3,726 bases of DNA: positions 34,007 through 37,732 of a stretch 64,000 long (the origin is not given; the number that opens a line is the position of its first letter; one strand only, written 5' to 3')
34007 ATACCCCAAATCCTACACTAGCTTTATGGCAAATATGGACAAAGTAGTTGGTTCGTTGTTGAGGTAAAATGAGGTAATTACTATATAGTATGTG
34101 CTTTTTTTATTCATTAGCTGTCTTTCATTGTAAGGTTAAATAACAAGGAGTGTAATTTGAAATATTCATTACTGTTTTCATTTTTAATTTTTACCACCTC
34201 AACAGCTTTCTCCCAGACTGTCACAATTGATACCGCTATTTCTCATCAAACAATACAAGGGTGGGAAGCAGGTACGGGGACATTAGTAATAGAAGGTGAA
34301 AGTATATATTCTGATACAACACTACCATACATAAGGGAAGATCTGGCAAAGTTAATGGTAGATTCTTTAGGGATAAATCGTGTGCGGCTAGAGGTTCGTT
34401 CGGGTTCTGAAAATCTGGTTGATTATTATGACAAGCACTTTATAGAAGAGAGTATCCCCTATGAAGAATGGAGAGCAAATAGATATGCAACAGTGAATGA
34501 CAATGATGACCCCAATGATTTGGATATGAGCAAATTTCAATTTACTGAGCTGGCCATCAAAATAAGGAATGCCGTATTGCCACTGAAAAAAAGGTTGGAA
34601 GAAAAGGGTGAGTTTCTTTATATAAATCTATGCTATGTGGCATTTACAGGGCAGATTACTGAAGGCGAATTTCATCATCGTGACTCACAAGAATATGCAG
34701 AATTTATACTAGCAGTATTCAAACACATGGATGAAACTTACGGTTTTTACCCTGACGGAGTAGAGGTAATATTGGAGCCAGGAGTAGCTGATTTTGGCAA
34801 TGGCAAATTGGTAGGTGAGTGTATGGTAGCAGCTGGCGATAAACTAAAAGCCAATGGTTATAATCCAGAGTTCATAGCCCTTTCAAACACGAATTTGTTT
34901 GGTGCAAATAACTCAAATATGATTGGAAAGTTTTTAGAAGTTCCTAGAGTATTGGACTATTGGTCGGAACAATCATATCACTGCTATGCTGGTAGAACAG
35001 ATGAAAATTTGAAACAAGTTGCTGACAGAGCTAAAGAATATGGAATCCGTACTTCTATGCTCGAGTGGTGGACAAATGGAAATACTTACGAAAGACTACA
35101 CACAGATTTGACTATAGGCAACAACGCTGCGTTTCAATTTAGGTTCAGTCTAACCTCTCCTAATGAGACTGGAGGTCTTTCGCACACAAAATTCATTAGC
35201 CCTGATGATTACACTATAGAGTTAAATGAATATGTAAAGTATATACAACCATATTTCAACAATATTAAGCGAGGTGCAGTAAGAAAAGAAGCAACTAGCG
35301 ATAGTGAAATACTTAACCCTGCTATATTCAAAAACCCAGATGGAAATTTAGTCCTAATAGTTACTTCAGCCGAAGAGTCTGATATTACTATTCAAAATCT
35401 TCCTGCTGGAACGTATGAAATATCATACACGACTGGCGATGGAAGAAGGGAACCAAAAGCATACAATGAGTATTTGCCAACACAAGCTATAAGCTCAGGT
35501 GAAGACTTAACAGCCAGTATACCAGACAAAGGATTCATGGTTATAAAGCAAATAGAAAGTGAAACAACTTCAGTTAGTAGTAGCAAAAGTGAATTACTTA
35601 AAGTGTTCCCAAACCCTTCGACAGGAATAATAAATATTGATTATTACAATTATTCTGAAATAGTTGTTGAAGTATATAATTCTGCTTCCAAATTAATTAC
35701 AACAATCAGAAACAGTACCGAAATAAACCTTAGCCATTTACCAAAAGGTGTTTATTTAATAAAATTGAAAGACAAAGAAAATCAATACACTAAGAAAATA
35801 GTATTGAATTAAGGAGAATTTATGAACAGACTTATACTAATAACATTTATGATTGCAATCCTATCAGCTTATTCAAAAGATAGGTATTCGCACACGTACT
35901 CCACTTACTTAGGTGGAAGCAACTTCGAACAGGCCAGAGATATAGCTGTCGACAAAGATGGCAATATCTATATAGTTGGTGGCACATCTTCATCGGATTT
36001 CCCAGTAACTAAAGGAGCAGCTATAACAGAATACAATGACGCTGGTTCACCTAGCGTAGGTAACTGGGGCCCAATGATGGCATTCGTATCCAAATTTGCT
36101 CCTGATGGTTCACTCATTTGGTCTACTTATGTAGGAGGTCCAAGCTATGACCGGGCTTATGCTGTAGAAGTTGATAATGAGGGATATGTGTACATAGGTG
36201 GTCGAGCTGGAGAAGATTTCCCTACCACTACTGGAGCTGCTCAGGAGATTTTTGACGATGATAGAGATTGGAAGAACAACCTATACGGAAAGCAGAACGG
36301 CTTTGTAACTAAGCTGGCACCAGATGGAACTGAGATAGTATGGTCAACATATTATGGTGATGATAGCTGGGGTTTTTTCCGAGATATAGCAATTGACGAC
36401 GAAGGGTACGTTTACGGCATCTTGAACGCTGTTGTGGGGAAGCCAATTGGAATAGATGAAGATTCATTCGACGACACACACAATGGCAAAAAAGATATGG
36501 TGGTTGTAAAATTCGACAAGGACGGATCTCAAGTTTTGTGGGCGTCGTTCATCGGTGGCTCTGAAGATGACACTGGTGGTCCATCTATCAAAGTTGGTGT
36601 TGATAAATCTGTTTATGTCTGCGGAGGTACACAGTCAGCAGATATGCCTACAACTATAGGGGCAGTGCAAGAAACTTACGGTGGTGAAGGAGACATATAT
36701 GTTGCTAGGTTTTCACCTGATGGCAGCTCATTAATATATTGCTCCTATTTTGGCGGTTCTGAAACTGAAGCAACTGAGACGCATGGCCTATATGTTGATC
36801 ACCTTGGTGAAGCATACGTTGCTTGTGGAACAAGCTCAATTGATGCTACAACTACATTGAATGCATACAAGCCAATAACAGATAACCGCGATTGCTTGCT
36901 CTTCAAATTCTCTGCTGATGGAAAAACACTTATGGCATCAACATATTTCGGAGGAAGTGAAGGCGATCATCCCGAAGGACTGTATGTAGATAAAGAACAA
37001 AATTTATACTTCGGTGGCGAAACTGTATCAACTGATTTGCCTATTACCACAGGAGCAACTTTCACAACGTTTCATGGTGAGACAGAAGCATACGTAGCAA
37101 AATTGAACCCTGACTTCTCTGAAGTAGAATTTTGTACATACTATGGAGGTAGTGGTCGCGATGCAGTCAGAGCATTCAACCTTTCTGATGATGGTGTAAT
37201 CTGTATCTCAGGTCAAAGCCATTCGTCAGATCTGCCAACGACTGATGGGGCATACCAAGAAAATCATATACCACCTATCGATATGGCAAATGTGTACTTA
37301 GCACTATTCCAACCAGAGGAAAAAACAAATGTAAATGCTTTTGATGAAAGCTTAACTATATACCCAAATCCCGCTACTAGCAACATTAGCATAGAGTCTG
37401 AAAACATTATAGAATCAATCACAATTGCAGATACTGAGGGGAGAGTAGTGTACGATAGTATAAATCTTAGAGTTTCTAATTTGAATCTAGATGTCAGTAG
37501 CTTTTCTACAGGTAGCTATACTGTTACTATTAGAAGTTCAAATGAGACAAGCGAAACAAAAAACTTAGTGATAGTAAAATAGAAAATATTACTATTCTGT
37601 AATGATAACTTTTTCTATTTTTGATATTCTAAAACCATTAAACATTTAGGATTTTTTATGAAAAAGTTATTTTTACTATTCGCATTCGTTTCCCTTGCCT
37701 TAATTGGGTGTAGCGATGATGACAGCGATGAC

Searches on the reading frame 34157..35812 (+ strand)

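Call 40: search_protein_families(library=pfam, proteins=[window:34157-35812:+], max_evalue=0.001)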
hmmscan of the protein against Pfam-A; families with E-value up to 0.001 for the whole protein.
window:34157-35812:+ (551 aa): 1 family
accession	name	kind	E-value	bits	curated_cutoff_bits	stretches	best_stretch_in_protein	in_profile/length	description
PF18962.6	Por_Secre_tail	-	6.8e-16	58.8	27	1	483-549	1-74/75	Secretion system C-terminal sorting domain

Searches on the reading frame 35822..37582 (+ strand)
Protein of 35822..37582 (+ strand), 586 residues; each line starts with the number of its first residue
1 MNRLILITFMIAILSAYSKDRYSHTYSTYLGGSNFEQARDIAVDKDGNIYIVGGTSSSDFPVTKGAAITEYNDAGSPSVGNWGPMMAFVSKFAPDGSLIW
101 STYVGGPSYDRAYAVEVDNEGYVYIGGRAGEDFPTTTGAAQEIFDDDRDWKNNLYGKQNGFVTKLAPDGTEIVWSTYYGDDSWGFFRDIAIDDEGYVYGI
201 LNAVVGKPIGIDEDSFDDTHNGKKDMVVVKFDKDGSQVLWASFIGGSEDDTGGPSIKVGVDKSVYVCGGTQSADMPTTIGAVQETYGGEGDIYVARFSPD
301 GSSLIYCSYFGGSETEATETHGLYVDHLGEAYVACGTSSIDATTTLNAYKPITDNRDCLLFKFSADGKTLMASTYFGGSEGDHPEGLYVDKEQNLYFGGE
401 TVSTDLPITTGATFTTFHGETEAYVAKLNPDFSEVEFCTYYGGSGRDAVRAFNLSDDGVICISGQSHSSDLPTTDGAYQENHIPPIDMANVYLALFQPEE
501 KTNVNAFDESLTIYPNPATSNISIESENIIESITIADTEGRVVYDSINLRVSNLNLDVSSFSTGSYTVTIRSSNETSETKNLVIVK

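Call 40: search_protein_families(library=pfam, proteins=[window:35822-37582:+], max_evalue=0.001)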
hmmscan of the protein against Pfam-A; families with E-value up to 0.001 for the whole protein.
window:35822-37582:+ (586 aa): 5 families
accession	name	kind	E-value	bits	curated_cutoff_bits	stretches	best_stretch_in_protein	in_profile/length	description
PF06739.17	SBBP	-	7.4e-22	77.5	20.5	2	26-61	2-38/38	Beta-propeller repeat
PF18962.6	Por_Secre_tail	-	2.7e-12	47.2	27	1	513-584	1-75/75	Secretion system C-terminal sorting domain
PF17164.10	DUF5122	-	6.8e-08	33.1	27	0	285-302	14-31/36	Domain of unknown function (DUF5122) beta-propeller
PF07494.17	Reg_prop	-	1.7e-05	24.9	20.4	0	37-52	6-21/24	Two component regulator propeller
PF11589.14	DUF3244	-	0.00012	22.4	25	1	519-573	28-86/96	Domain of unknown function (DUF3244)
